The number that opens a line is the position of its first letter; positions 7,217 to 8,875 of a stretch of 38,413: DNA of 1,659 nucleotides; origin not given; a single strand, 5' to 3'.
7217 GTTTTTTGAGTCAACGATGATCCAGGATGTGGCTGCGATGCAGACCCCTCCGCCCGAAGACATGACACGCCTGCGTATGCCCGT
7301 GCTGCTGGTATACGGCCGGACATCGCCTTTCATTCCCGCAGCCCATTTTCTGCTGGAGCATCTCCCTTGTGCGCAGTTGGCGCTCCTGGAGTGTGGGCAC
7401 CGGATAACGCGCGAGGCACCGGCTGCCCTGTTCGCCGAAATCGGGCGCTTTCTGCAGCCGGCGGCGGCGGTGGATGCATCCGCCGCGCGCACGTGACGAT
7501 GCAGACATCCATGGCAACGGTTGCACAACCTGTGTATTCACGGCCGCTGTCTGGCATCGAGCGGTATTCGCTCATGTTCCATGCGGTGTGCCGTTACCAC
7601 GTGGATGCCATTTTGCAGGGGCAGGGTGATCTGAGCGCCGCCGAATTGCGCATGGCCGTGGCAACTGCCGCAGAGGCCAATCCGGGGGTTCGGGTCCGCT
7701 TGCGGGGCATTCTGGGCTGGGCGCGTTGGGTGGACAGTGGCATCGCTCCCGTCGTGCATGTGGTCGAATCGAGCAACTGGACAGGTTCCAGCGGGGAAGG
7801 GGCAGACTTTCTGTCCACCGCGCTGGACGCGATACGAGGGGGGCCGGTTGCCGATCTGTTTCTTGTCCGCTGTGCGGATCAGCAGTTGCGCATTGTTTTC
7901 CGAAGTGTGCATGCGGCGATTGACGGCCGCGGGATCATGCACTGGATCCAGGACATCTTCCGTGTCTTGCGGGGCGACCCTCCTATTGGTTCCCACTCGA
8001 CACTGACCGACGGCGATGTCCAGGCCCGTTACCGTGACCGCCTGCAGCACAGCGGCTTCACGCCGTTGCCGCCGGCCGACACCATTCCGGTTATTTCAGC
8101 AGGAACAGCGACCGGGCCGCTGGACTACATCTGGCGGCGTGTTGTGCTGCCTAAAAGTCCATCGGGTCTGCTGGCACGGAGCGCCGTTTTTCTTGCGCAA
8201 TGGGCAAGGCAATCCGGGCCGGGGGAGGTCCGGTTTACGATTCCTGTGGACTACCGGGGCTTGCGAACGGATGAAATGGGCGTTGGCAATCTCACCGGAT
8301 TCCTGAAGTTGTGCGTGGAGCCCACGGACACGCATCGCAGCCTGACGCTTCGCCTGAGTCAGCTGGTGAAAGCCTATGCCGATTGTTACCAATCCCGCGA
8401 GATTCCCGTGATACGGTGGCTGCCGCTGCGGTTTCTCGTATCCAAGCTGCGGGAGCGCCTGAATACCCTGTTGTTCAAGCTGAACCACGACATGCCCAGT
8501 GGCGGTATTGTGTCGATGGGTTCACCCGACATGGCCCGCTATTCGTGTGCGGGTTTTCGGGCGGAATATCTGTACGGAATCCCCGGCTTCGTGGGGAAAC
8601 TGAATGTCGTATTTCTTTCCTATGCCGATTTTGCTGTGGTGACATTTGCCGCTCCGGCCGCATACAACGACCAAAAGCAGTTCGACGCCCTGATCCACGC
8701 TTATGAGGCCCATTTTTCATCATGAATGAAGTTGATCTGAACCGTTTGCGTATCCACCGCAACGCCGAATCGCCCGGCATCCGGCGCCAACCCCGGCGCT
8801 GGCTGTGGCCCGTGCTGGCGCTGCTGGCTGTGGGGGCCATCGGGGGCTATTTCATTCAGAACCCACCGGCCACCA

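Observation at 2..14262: Orphan PKS + glycosyltransferase + condensation-like acyltransferase operon with a built-in envelope exporter: candidate undescribed lipid/glycolipid biosynthesis-and-export system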

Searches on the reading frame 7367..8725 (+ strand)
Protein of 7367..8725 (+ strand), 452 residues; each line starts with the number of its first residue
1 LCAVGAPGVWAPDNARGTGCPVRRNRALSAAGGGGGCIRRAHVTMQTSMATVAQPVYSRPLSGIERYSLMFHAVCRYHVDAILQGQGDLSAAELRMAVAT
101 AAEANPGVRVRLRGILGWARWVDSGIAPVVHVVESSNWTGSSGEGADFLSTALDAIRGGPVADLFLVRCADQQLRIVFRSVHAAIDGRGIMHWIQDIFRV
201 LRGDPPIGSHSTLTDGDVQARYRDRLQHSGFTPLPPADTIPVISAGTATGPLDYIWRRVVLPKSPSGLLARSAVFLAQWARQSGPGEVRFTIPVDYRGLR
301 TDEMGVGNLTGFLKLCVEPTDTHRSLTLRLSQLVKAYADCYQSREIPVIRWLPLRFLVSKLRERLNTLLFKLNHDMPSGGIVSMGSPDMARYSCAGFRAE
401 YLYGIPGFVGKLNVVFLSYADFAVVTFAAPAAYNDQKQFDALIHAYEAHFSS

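Call 4: search_protein_families(library=pfam, proteins=[window:7367-8725:+], max_evalue=0.01)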
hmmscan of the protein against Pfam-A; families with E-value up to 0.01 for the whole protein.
window:7367-8725:+ (452 aa): 0 families
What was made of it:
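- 7499..8725 (+): Gene 6: stand-alone condensation-superfamily enzyme (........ motif). The start may be 7499 or 7511. No Pfam hit (call 4).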

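Call 5: search_protein_families(library=ncbifam, proteins=[window:7367-8725:+], max_evalue=0.01)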
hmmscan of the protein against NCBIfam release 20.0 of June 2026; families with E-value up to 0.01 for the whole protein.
window:7367-8725:+ (452 aa): 0 families

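Call 24: search_solved_structures(query=window:7499-8725:+, max_evalue=10, show_alignments=2)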
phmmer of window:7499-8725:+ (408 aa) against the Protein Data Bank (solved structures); distinct sequences matched with E-value up to 10: 6.
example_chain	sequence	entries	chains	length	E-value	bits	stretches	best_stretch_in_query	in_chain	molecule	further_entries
4fog_A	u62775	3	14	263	0.12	14.2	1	68-123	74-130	Thymidylate synthase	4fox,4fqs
3qj7_A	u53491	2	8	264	0.12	14.2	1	68-123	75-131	Thymidylate synthase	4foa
2vx7_A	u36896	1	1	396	0.95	11.2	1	337-370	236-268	CELLVIBRIO JAPONICUS MANNANASE CJMAN26C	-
2vx4_A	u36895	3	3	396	0.96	11.2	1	337-370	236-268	CELLVIBRIO JAPONICUS MANNANASE CJMAN26C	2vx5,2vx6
29qd_AAA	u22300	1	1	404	0.99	11.2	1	337-370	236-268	Endo-1, 4-beta mannanase, putative, man26C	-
8gie_A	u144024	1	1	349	1.7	10.4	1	85-145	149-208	Apical membrane antigen 1, rhoptry neck protein 2 chimera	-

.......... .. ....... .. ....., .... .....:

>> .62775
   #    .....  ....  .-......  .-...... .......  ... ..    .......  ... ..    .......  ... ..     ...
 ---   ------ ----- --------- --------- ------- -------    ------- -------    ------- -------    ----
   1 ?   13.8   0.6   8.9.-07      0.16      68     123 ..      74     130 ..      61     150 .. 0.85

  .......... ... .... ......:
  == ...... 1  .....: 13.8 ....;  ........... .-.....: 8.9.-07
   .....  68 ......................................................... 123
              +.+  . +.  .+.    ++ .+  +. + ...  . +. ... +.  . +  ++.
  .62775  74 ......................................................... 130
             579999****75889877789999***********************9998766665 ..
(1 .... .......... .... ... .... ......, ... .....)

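Call 26: find_homologous_proteins(query=window:7499-8725:+, max_evalue=0.001)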
Query window:7499-8725:+ (408 aa): 211 proteins with E <= 0.001 among 8000 candidates; the best 120 are listed.
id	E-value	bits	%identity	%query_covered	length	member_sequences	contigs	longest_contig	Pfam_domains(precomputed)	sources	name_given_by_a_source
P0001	5.7e-273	923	100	99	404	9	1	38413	-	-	-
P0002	4.8e-194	663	76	94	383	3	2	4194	-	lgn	-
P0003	2.3e-193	660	76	94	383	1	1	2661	-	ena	-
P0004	6.8e-141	488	54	97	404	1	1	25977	-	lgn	-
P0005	2.4e-139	483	54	98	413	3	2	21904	-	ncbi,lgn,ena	-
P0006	1.3e-138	480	54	97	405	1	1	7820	-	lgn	-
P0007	1.8e-137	476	54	100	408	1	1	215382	-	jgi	jgi:hypothetical protein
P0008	1.6e-136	473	54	98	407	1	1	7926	-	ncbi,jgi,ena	jgi:hypothetical protein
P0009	4.9e-135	468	54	97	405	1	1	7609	-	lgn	-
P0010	1.2e-134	467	52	98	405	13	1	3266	-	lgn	-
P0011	9.0e-134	464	54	98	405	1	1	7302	-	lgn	-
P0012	9.8e-133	461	52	98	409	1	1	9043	-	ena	-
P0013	2.0e-132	460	52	98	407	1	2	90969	-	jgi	jgi:hypothetical protein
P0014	4.2e-132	459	52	97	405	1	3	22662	-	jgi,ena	-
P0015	6.7e-132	458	52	97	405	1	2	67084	-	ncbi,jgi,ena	jgi:hypothetical protein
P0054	2.2e-123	430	50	97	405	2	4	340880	-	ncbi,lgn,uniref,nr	ncbi:hypothetical protein SAMN04488038_103210 [Solimonas aquatica]|uniref:Condensation domain-contai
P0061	1.3e-122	427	49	98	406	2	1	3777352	-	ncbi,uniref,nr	ncbi:hypothetical protein [Aquirhabdus parva]|uniref:Condensation domain-containing protein n=1 Tax=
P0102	8.9e-115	402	48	100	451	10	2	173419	-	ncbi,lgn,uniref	ncbi:hypothetical protein [Hydrocarboniphaga effusa]|uniref:hypothetical protein n=1 Tax=Hydrocarbon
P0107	3.4e-113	396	47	97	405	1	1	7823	PF00668.26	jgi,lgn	jgi:hypothetical protein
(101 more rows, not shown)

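Call 32: find_encoding_contigs(protein=P0061, flank=10000, max_places=1)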
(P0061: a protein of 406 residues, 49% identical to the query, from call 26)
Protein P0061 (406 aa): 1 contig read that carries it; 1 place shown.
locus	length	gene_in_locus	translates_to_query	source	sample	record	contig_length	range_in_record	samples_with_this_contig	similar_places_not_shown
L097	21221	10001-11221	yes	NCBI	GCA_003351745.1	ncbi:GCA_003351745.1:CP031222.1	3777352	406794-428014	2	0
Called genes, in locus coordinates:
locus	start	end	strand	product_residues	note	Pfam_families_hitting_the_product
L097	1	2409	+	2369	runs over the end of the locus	PF03060:NMO, PF16197:KAsynt_C_assoc (faint), PF00109:ketoacyl-synt, PF02801:Ketoacyl-synt_C, PF00698:Acyl_transf_1, PF08659:KR, PF00106:adh_short, PF13561:adh_short_C2, +1 more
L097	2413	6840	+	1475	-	PF00109:ketoacyl-synt, PF02801:Ketoacyl-synt_C, PF16197:KAsynt_C_assoc, PF00698:Acyl_transf_1, PF14765:PS-DH, PF01648:ACPS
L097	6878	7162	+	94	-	PF00550:PP-binding (weak)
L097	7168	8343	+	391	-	PF00201:UDPGT, PF04101:Glyco_tran_28_C, PF06722:EryCIII-like_C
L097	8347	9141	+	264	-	PF00561:Abhydrolase_1, PF00975:Thioesterase (weak), PF12146:Hydrolase_4, PF12697:Abhydrolase_6, PF10230:LIDHydrolase (faint), PF03096:Ndr (weak)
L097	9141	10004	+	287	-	PF04072:LCM (weak)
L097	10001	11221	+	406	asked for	-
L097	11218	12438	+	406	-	PF25917:BSH_RND (weak), PF25973:BSH_CzcB, PF25984:BSH_YknX (weak), PF25954:Beta-barrel_RND_2, PF25989:YknX_C (weak)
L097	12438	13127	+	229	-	PF00005:ABC_tran, PF13304:AAA_21 (faint)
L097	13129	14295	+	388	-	PF12704:MacB_PCD, PF02687:FtsX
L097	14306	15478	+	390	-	PF12704:MacB_PCD, PF02687:FtsX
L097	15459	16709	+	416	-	-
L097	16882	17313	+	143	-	-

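Call 33: find_encoding_contigs(protein=P0054, flank=10000, max_places=1)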
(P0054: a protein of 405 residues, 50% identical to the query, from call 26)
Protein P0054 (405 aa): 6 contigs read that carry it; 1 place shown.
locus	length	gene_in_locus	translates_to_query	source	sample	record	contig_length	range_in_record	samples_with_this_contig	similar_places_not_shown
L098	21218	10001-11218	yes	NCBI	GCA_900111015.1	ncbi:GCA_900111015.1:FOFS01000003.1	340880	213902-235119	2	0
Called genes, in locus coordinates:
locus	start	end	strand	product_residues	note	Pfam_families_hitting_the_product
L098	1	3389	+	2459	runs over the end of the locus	PF03060:NMO (weak), PF00109:ketoacyl-synt, PF02801:Ketoacyl-synt_C, PF16197:KAsynt_C_assoc (weak), PF00698:Acyl_transf_1, PF00550:PP-binding (weak), PF08659:KR, PF00106:adh_short, +1 more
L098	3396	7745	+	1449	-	PF00109:ketoacyl-synt, PF02801:Ketoacyl-synt_C, PF16197:KAsynt_C_assoc, PF00698:Acyl_transf_1, PF14765:PS-DH, PF01648:ACPS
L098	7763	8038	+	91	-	-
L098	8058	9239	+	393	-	PF00201:UDPGT, PF04101:Glyco_tran_28_C, PF06722:EryCIII-like_C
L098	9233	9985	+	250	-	PF03096:Ndr (weak), PF00561:Abhydrolase_1, PF00975:Thioesterase, PF12146:Hydrolase_4, PF12697:Abhydrolase_6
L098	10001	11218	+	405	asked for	-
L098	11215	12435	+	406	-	PF25919:BSH_CusB (faint), PF25917:BSH_RND, PF25973:BSH_CzcB, PF25954:Beta-barrel_RND_2, PF25989:YknX_C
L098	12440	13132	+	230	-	PF00005:ABC_tran, PF13304:AAA_21 (faint)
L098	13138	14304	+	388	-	PF12704:MacB_PCD, PF02687:FtsX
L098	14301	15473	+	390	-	PF12704:MacB_PCD, PF02687:FtsX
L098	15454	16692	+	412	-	-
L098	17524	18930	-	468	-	PF02321:OEP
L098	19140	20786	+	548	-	PF00795:CN_hydrolase, PF02540:NAD_synthase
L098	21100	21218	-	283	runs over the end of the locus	PF13512:TPR_18, PF13525:YfiO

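Call 40: search_protein_families(library=pfam, alignment_id=A1, max_evalue=1)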
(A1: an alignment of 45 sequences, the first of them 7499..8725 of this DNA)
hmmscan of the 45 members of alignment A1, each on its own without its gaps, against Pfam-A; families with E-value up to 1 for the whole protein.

A. member 1, window:7499-8725:+ (408 aa): 0 families

B. families by the number of members that match (of 45 scanned): 10 families
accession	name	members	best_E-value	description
PF00668.25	Condensation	18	1.3e-05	Condensation domain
PF05616.18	Neisseria_TspB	1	0.012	Neisseria meningitidis TspB protein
PF01744.25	GLTT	1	0.015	GLTT repeat (6 copies)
PF16101.10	PRIMA1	1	0.054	Proline-rich membrane anchor 1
PF03007.21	WS_DGAT_cat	1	0.07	Wax ester synthase/diacylglycerol acyltransferase catalytic domain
PF18726.6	HEPN_SAV_6107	1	0.12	SAV_6107-like HEPN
PF15915.11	BAT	1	0.12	GAF and HTH_10 associated domain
PF23156.1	DUF7054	1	0.15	Domain of unknown function (DUF7054)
PF09127.17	Leuk-A4-hydro_C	1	0.16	Leukotriene A4 hydrolase, C-terminal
PF24968.1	DUF7770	1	0.24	Domain of unknown function (DUF7770)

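Call 41: search_solved_structures(query=A1, max_evalue=10, show_alignments=2)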
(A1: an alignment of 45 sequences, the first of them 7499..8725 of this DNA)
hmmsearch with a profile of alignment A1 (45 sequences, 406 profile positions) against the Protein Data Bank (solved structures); distinct sequences matched with E-value up to 10: 6.
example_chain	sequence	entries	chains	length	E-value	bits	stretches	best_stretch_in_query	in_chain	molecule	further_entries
9uay_A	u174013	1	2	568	0.00059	21.9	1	9-148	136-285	CmnI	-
8s6l_A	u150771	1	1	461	0.01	17.9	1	5-120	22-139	Phthiocerol/phthiodiolone dimycocerosyl transferase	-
7pb8_Q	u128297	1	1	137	0.33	12.9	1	253-380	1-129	Centromere protein Q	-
5fzr_A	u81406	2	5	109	0.4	12.6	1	182-233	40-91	DESIGNED TPR PROTEIN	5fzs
2z0l_A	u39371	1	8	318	0.69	11.8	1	216-244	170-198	Early antigen protein D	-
6p1j_A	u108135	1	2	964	0.78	11.6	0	25-62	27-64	Txo2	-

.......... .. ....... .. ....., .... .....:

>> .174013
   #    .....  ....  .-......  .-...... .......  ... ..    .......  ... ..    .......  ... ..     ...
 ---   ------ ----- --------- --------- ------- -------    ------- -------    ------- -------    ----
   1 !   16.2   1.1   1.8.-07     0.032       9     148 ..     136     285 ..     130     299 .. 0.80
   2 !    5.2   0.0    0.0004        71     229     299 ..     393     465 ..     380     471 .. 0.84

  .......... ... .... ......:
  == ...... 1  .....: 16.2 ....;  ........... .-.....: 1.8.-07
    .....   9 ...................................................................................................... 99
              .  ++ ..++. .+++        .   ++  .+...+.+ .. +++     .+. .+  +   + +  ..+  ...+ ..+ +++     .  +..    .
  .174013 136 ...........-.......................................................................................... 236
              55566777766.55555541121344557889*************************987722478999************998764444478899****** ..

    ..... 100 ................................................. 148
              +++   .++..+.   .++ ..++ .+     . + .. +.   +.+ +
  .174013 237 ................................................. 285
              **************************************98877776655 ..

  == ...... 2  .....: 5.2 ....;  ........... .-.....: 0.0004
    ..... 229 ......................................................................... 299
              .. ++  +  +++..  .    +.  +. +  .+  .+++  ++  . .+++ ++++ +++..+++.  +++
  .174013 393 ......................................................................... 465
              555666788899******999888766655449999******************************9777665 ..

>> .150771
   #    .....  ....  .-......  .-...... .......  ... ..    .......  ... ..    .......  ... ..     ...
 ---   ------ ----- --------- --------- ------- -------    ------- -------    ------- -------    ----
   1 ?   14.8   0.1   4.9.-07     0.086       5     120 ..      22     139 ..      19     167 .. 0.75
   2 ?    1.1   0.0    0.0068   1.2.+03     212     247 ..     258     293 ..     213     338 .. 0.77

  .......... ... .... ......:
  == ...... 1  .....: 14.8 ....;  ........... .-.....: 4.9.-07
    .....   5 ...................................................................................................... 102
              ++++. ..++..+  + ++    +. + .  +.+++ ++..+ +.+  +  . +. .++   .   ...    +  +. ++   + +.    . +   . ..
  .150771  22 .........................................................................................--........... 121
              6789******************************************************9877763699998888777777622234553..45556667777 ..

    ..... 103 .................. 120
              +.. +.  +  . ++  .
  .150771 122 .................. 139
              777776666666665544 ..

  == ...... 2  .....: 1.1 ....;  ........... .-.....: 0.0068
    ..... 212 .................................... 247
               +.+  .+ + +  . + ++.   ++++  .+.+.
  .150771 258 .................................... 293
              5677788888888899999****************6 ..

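Call 47: predict_structure(alignment_id=A1)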
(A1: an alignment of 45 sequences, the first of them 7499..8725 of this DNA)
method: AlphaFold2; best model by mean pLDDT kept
length: 408 residues; sequences in the alignment: 45
mean_pLDDT: 95.2   pTM: 0.92
mean pLDDT of the five models: 95.2, 94.6, 94.3, 94.3, 94.0
residues with pLDDT >= 90: 377; 70-90: 25; 50-70: 4; < 50: 2
segments of 3 or more residues with pLDDT < 50: none
pLDDT, mean of each block of 10 residues (from residue 1): 68 95 94 93 98 98 98 97 98 96 93 97 98 97 96 98 97 97 97 95 83 96 97 97 97 95 96 98 98 96 94 95 91 96 97 98 90 97 96 96 95
secondary structure, 60 per line:
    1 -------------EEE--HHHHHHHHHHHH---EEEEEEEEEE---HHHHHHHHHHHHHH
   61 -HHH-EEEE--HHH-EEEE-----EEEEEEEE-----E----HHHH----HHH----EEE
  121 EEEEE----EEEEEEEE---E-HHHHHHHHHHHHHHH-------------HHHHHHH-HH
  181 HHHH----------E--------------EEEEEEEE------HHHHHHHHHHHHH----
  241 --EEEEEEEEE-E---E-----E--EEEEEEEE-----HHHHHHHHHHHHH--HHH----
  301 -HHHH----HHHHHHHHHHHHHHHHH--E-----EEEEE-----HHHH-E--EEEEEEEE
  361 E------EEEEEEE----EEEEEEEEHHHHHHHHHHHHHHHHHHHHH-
elements in order: E14-16 H19-30 E34-43 H47-60 E66-69 E76-79 E85-92 H103-106 E118-125 E130-137 H143-157 H171-177 H179-184 E210-217 H224-236 E243-251 E266-273 H279-291 H302-305 H310-326 E335-339 H345-348 E353-361 E368-374 E379-386 H387-407
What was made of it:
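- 7499..8725 (+): AF2 pLDDT 95 (call 47).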

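Call 49: fold_search(model_id=the predicted structure, library=pdb)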
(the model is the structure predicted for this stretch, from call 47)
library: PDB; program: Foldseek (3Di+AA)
matches with E <= 10: 671; with E <= 0.001: 248
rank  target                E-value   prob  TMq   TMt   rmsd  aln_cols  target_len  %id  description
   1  8s6l                  1.5e-18  1.00  0.74  0.70   4.9       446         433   13  AzeD dehydratase of Pseudomonas aeruginosa (released 2025-03-12)
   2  6ad3                  4.6e-18  1.00  0.62  0.57   7.3       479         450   12  Structural characterization of the condensation domain from Monacolin K polyketide synthase MokA (released 2019-04-03)
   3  6p1j_A                1.0e-17  1.00  0.59  0.28   6.8       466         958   14  The structure of condensation and adenylation domains of teixobactin-producing nonribosomal peptide synthetase Txo2 se (released 2019-05-29)
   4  8f7f                  1.6e-17  1.00  0.60  0.57   6.9       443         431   14  The condensation domain of surfactin A synthetase C in space group P43212 (released 2023-11-22)
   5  5dij                  4.7e-17  1.00  0.50  0.47   9.3       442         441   16  The crystal structure of CT (released 2016-09-07)
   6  6p1j_B                4.9e-17  1.00  0.60  0.29   6.6       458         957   15  The structure of condensation and adenylation domains of teixobactin-producing nonribosomal peptide synthetase Txo2 se (released 2019-05-29)
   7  5egf_B                6.3e-17  1.00  0.48  0.45   9.8       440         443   15  The crystal structure of SeMet-CT (released 2016-10-19)
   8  8f7h                  6.7e-17  1.00  0.59  0.57   7.0       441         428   14  The condensation domain of surfactin A synthetase C variant 18b in space group P212121 (released 2023-11-22)
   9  9uay_A                1.0e-16  1.00  0.57  0.54   7.7       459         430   17  Crystal structure of CmnI (released 2026-03-11)
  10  6ta8_A                1.0e-16  1.00  0.55  0.52   8.7       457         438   13  Crystal structure of the epimerization domain from the third module of tyrocidine synthetase B, TycB3(E) (released 2020-11-18)
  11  5u89_A                1.1e-16  1.00  0.63  0.28   6.4       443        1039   15  Crystal structure of a cross-module fragment from the dimodular NRPS DhbF (released 2017-05-10)
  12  7x0f_C                1.2e-16  1.00  0.54  0.49   7.6       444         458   16  Structure of Pseudomonas NRPS protein, AmbB-TC bound to Ppant (released 2022-06-15)
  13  5dlk_B                1.7e-16  1.00  0.48  0.45   9.5       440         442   15  The crystal structure of CT mutant (released 2016-09-07)
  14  5t3d                  2.1e-16  1.00  0.58  0.26   7.6       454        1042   15  Crystal structure of holo-EntF a nonribosomal peptide synthetase in the thioester-forming conformation (released 2016-09-21)
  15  6mfx                  2.3e-16  1.00  0.57  0.23   7.1       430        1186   12  Crystal structure of a 4-domain construct of a mutant of LgrA in the substrate donation state (released 2019-11-20)
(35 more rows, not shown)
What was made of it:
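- Closest known: Mycobacterial PDIM / sulfolipid-1 / polyacyltrehalose pathways. Different: The profile against PDB gave E 0.01 to a chain that depositors named a PapA5-type transferase, which is AzeD of Pseudomonas (calls 41, 49).
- The top hit of g6 is annotated as a dehydratase, AzeD (call 49). Fungal CT and terminal C domains can macrocyclise (call 49).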

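Call 67: search_dna_similar(query=window:7499-8725:+, collection=plasmids, mode=protein, max_rows=10)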
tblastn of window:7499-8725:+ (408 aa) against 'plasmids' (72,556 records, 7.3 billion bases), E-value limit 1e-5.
Records with a match: 21; places in all: 21; records where one place covers at least 80% of the query: 20.
Best place of each record, by identity: <60% 21.
By first word of the organism name: Streptomyces 19; Rhodococcus 2.
By predicted mobility (MOB-suite, as given by PLSDB): non-mobilizable 13; mobilizable 8.
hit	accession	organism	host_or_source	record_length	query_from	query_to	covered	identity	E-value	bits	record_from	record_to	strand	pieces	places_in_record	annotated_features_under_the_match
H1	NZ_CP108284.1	Streptomyces atratus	-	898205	4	407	99%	28.7%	7e-25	114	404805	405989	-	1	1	non-ribosomal peptide synthetase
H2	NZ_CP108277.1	Streptomyces atratus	-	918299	4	407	99%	28.7%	7e-25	114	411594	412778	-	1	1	non-ribosomal peptide synthetase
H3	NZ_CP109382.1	Streptomyces atratus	-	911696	4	407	99%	28.7%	1e-24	114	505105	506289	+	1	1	non-ribosomal peptide synthetase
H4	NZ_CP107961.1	Streptomyces sp. NBC_00376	-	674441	4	407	99%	28.0%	1e-23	110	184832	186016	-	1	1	non-ribosomal peptide synthetase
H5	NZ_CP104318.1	Streptomyces angustmyceticus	whole organism,soil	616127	9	363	87%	31.1%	9e-25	114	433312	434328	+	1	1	non-ribosomal peptide synthetase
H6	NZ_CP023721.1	Rhodococcus sp. H-CA8f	Sediment,marine sediment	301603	7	406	98%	27.0%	7e-25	114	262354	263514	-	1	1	non-ribosomal peptide synthetase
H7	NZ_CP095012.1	Streptomyces sp. 2P-4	cell culture,mudflats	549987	12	388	92%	27.3%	5e-10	69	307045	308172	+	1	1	amino acid adenylation domain-containing protein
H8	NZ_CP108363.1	Streptomyces sp. NBC_01343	-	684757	4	362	88%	28.6%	7e-10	69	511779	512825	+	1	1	non-ribosomal peptide synthetase | NAD-dependent epimerase/dehydratase family protein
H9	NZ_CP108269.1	Streptomyces sp. NBC_00046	-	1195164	12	362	86%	28.0%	4e-26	118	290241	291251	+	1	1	record has no annotation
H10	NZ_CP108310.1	Streptomyces sp. NBC_00012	-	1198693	12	362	86%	28.0%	4e-26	118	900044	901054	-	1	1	record has no annotation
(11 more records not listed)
